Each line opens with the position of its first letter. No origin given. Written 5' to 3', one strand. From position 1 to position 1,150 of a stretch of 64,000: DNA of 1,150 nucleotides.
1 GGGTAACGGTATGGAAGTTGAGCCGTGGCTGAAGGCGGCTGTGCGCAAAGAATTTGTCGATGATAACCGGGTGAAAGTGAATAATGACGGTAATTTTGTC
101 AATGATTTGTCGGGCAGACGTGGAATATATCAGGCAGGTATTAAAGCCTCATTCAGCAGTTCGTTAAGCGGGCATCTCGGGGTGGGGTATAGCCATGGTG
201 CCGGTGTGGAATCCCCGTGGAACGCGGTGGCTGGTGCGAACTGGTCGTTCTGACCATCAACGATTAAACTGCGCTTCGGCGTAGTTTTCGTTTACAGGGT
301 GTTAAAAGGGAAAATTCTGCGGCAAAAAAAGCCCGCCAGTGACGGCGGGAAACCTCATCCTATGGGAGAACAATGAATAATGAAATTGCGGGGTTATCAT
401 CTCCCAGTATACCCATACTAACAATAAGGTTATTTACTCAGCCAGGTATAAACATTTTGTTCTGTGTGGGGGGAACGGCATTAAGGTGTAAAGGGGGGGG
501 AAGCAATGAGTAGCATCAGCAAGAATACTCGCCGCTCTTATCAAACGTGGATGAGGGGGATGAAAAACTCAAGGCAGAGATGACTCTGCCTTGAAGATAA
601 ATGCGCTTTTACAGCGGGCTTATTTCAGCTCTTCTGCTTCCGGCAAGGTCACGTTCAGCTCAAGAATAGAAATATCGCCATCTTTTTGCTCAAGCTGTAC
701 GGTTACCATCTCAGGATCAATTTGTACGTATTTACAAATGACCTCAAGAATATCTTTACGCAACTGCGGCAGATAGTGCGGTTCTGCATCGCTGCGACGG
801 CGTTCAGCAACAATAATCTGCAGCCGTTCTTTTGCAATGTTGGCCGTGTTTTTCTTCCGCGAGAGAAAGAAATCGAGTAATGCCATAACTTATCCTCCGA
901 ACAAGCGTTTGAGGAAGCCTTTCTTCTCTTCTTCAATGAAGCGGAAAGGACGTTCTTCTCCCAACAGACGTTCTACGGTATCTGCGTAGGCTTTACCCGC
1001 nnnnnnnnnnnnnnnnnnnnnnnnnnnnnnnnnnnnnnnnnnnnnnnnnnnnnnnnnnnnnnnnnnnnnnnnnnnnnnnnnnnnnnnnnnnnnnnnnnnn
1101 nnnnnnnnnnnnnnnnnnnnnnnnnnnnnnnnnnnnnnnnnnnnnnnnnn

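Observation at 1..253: Autotransporter C-terminal fragment at the window edge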

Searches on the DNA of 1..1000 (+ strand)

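Call 3: search_dna_similar(query=window:1-620:+, collection=ecoli_genomes, mode=near, max_rows=30)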
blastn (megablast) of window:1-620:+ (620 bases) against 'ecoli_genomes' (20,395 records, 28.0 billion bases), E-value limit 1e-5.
Records with a match: 5434; places in all: 8291; records where one place covers at least 80% of the query: 5217.
Genomes with a match: 5424 of 5426; with a place that covers at least 80% of the query: 5216. Places per genome that has any: lowest 1, median 2, highest 3. On chromosomes: 8276 places; on plasmids: 15.
Best place of each record, by identity: >=99% 33; 95-99% 851; 90-95% 4550.
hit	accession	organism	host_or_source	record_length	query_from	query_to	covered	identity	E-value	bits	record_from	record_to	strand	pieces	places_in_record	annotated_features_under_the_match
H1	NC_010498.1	Escherichia coli SMS-3-5 strain SMS-3-5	-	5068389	1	620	100%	99.8%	0e+0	1140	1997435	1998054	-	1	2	autotransporter outer membrane beta-barrel domain-containing protein | minE: cell division topological specificity factor MinE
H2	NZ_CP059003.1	Escherichia coli strain 2D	Homo sapiens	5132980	1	620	100%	99.8%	0e+0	1140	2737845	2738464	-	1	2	autotransporter outer membrane beta-barrel domain-containing protein | minE: cell division topological specificity factor MinE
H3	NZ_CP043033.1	Escherichia coli strain XDL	Homo sapiens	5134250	1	620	100%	99.8%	0e+0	1140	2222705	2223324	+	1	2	autotransporter outer membrane beta-barrel domain-containing protein | minE: cell division topological specificity factor MinE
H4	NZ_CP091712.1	Escherichia coli strain KFu014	river water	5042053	1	620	100%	99.8%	0e+0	1140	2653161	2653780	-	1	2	autotransporter outer membrane beta-barrel domain-containing protein | minE: cell division topological specificity factor MinE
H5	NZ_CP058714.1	Escherichia coli strain M172-1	Manis javanica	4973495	1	620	100%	99.8%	0e+0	1140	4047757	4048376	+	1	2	autotransporter outer membrane beta-barrel domain-containing protein | minE: cell division topological specificity factor MinE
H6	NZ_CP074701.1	Escherichia coli strain 702/18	Homo sapiens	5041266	1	620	100%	99.8%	0e+0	1140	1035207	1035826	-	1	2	autotransporter outer membrane beta-barrel domain-containing protein | minE: cell division topological specificity factor MinE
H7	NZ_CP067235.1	Escherichia coli strain SBF22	surface water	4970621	1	620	100%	99.8%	0e+0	1140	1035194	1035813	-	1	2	autotransporter outer membrane beta-barrel domain-containing protein | minE: cell division topological specificity factor MinE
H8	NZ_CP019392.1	Escherichia coli strain XH992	Homo sapiens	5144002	1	620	100%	99.8%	0e+0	1140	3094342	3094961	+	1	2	autotransporter outer membrane beta-barrel domain-containing protein | minE: cell division topological specificity factor MinE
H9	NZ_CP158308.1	Escherichia coli strain CM2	Chicken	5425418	1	620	100%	99.8%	0e+0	1140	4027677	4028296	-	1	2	autotransporter outer membrane beta-barrel domain-containing protein | minE: cell division topological specificity factor MinE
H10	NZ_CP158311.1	Escherichia coli strain CS5L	Chicken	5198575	1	620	100%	99.8%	0e+0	1140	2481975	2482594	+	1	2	autotransporter outer membrane beta-barrel domain-containing protein | minE: cell division topological specificity factor MinE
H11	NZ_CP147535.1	Escherichia coli strain GN03551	Homo sapiens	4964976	1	620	100%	99.8%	0e+0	1140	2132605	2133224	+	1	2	autotransporter outer membrane beta-barrel domain-containing protein | minE: cell division topological specificity factor MinE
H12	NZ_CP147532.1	Escherichia coli strain GN03139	Homo sapiens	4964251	1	620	100%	99.8%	0e+0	1140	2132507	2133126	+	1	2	autotransporter outer membrane beta-barrel domain-containing protein | minE: cell division topological specificity factor MinE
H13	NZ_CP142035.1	Escherichia coli strain HS4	Homo sapiens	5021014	1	620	100%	99.8%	0e+0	1140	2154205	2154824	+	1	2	autotransporter outer membrane beta-barrel domain-containing protein | minE: cell division topological specificity factor MinE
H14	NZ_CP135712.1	Escherichia coli strain TUM1586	missing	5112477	1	620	100%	99.8%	0e+0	1140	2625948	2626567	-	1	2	autotransporter outer membrane beta-barrel domain-containing protein | minE: cell division topological specificity factor MinE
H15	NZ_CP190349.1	Escherichia coli strain EC17CM2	chicken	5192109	1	620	100%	99.8%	0e+0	1140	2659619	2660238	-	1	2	autotransporter outer membrane beta-barrel domain-containing protein | minE: cell division topological specificity factor MinE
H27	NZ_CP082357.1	Escherichia coli strain VCSW7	Top soil and leaf litter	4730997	1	620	100%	98.7%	0e+0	1099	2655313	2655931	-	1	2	ypjA: adhesin-like autotransporter YpjA/EhaD | minE: cell division topological specificity factor MinE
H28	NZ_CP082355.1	Escherichia coli strain VCSW5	Soil/drain sediment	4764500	1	620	100%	98.7%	0e+0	1099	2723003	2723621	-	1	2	ypjA: adhesin-like autotransporter YpjA/EhaD | minE: cell division topological specificity factor MinE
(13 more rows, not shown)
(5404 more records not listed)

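Call 5: search_rna_families(source=window, start=1, end=1000, threshold=evalue, max_evalue=1)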
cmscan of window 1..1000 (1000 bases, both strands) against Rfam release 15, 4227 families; matches with E-value up to 1: 3.
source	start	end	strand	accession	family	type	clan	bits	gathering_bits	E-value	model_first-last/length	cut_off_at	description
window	193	234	+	RF00523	Prion_pknot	Cis-reg;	-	19.1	39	0.9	1-40/40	no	Prion pseudoknot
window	880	929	-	RF01795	FourU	Cis-reg; thermoregulator;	-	18.5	60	0.9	1-65/65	no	FourU thermometer RNA element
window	549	625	-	RF02480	GlsR14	Gene; snRNA; snoRNA; CD-box;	-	15.6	90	0.68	1-68/68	no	Small nucleolar RNA GlsR14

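Call 6: get_annotated_region(hit=H1, flank=12000)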
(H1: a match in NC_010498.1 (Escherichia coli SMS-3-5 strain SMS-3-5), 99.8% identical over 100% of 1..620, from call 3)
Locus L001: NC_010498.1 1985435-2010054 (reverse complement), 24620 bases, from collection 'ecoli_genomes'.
description: Escherichia coli SMS-3-5, complete sequence
organism: Escherichia coli SMS-3-5 strain SMS-3-5 (NCBI taxid 439855)
replicon: chromosome; assembly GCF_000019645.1
host: -; source: -; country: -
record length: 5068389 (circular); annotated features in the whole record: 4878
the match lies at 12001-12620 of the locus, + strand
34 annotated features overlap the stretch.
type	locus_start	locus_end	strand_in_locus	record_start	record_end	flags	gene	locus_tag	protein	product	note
CDS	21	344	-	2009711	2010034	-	iraM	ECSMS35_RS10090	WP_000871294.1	anti-adapter protein IraM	-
CDS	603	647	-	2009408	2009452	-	-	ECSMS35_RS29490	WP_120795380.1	protein YmgK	-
CDS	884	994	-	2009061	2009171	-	-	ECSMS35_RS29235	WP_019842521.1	hypothetical protein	-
CDS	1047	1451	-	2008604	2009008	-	ycgX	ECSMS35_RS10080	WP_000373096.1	DUF1398 domain-containing protein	-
CDS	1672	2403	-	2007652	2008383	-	bluR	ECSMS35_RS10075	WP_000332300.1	DNA-binding transcriptional repressor BluR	-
CDS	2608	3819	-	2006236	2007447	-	bluF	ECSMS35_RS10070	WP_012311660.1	blue light-responsive regulator BluF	-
CDS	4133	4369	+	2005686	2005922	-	ycgZ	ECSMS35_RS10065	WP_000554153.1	regulatory protein YcgZ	-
CDS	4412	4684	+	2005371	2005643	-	ymgA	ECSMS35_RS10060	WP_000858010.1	hypothetical protein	-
CDS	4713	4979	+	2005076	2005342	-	ariR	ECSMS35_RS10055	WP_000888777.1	biofilm/acid-resistance regulator AriR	-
CDS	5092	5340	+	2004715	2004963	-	ymgC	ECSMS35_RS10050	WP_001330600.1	protein YmgC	-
CDS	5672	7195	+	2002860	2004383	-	pdeG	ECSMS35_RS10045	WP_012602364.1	cyclic diguanylate phosphodiesterase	-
CDS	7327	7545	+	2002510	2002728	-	ymgF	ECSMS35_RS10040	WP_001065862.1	cell division-associated protein YmgF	-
CDS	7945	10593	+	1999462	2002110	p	-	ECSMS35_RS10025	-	ECIAI39_1904 family autotransporter adhesin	frameshifted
CDS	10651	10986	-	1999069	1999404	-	ymgD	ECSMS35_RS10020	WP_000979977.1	YmgD family protein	-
CDS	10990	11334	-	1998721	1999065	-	ymgG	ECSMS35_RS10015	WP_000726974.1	YMGG-like glycine zipper-containing protein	-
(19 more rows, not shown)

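Call 7: get_annotated_region(hit=H27, flank=9000)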
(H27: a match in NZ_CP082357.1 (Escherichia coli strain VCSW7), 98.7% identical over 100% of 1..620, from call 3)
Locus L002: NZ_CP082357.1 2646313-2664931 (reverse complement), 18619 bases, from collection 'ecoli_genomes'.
description: Escherichia coli strain VCSW7 chromosome, complete genome
organism: Escherichia coli strain VCSW7 (NCBI taxid 562)
replicon: chromosome; assembly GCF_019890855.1
host: -; source: Top soil and leaf litter; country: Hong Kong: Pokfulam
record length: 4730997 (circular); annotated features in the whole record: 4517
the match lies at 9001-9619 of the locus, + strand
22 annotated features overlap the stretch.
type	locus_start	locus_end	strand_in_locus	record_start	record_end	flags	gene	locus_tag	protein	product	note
CDS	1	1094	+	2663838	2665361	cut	pdeG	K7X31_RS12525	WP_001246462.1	cyclic di-3',5'-guanosine monophosphate phosphodiesterase PdeG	-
CDS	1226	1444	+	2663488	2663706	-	ymgF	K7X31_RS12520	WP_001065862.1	cell division-associated protein YmgF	-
CDS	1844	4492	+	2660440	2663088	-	-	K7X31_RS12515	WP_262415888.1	ECIAI39_1904 family autotransporter adhesin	-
CDS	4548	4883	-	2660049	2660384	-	ymgD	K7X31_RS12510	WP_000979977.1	YmgD family protein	-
CDS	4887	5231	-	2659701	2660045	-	ymgG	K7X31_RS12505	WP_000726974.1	YMGG-like glycine zipper-containing protein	-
CDS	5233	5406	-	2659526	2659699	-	-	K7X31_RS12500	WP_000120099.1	hypothetical protein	-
CDS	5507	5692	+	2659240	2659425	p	ymgJ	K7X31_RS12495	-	protein YmgJ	internal stop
CDS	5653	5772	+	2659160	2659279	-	-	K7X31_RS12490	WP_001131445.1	hypothetical protein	-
CDS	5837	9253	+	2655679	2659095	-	ypjA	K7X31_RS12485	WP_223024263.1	adhesin-like autotransporter YpjA/EhaD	-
CDS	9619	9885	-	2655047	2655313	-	minE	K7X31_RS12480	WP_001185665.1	cell division topological specificity factor MinE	-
CDS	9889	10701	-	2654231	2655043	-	minD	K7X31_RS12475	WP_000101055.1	septum site-determining protein MinD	-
CDS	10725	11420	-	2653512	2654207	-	minC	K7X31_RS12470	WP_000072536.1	septum site-determining protein MinC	-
CDS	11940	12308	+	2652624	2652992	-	ycgJ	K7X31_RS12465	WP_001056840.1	YcgJ family protein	-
CDS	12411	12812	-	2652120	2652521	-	pliG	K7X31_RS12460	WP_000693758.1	g-type lysoyme inhibitor PliG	-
CDS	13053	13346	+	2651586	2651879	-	-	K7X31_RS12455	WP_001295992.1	YcgL domain-containing protein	-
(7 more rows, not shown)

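Call 12: search_dna_similar(query=L002:5700-9400:+, collection=ecoli_genomes, mode=near, max_rows=60, rows=spread)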
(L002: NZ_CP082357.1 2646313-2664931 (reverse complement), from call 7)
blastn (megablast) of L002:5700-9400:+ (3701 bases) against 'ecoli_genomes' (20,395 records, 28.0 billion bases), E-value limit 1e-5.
Records with a match: 5336; places in all: 8476; records where one place covers at least 80% of the query: 2465.
Genomes with a match: 5326 of 5426; with a place that covers at least 80% of the query: 2464. Places per genome that has any: lowest 1, median 2, highest 3. On chromosomes: 8463 places; on plasmids: 13.
Best place of each record, by identity: >=99% 14; 95-99% 1941; 90-95% 3356; 80-90% 25.
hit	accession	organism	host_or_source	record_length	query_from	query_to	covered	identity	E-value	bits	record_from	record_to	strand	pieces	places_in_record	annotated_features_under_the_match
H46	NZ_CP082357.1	Escherichia coli strain VCSW7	Top soil and leaf litter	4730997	1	3701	100%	100.0%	0e+0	6835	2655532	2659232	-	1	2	ypjA: adhesin-like autotransporter YpjA/EhaD | hypothetical protein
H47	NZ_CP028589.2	Escherichia coli strain WCHEC4533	Homo sapiens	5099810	3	3701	100%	98.7%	0e+0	6560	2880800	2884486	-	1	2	ypjA: adhesin-like autotransporter YpjA/EhaD | hypothetical protein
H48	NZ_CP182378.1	Escherichia coli strain Br_167_kylling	-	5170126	3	3701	100%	98.5%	0e+0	6488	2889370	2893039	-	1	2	ypjA: adhesin-like autotransporter YpjA/EhaD | hypothetical protein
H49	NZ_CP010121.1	Escherichia coli strain C4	cow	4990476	3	3701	100%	97.5%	0e+0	6422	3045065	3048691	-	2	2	ypjA: adhesin-like autotransporter YpjA/EhaD | hypothetical protein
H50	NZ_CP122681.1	Escherichia coli strain ETEC4068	Sus scrofa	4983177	1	3701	100%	96.4%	0e+0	6422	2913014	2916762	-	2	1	ypjA: adhesin-like autotransporter YpjA/EhaD | hypothetical protein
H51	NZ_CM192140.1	Escherichia coli strain Ec-U9-2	Homo sapiens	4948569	1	3564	96%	92.7%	0e+0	5205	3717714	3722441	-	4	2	ypjA: adhesin-like autotransporter YpjA/EhaD | hypothetical protein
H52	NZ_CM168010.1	Escherichia coli strain PEC395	Sus scrofa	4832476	1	3564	96%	92.6%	0e+0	5205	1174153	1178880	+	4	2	ypjA: adhesin-like autotransporter YpjA/EhaD | hypothetical protein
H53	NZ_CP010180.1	Escherichia coli strain M1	mouse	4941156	1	3564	96%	92.6%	0e+0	5170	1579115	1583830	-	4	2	ypjA: adhesin-like autotransporter YpjA/EhaD | hypothetical protein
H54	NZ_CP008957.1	Escherichia coli O157:H7 str. EDL933 strain EDL933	-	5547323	1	3564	96%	92.2%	0e+0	5125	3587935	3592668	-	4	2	ypjA: adhesin-like autotransporter YpjA/EhaD | hypothetical protein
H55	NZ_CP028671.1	Escherichia coli strain 116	cattle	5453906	1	3564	96%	92.2%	0e+0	5125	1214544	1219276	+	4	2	ypjA: adhesin-like autotransporter YpjA/EhaD | hypothetical protein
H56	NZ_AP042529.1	Escherichia coli strain OkiPb01686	bovine feces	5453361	1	3564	96%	92.2%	0e+0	5125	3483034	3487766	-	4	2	ypjA: adhesin-like autotransporter YpjA/EhaD | hypothetical protein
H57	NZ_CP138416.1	Escherichia coli strain 39EVA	Homo sapiens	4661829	1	3564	96%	92.4%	0e+0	5121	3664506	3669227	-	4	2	ypjA: adhesin-like autotransporter YpjA/EhaD | hypothetical protein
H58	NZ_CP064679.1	Escherichia coli K-12 strain CETR2G40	not applicable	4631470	1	3564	96%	92.3%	0e+0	5073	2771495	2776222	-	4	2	ypjA: adhesin-like autotransporter YpjA/EhaD | hypothetical protein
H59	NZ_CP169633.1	Escherichia coli strain L-form0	-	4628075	1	3564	96%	92.3%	0e+0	5073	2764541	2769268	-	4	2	ypjA: adhesin-like autotransporter YpjA/EhaD | hypothetical protein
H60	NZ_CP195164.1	Escherichia coli strain G47-1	Homo sapiens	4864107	1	3564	96%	92.3%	0e+0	5068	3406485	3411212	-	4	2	ypjA: adhesin-like autotransporter YpjA/EhaD | hypothetical protein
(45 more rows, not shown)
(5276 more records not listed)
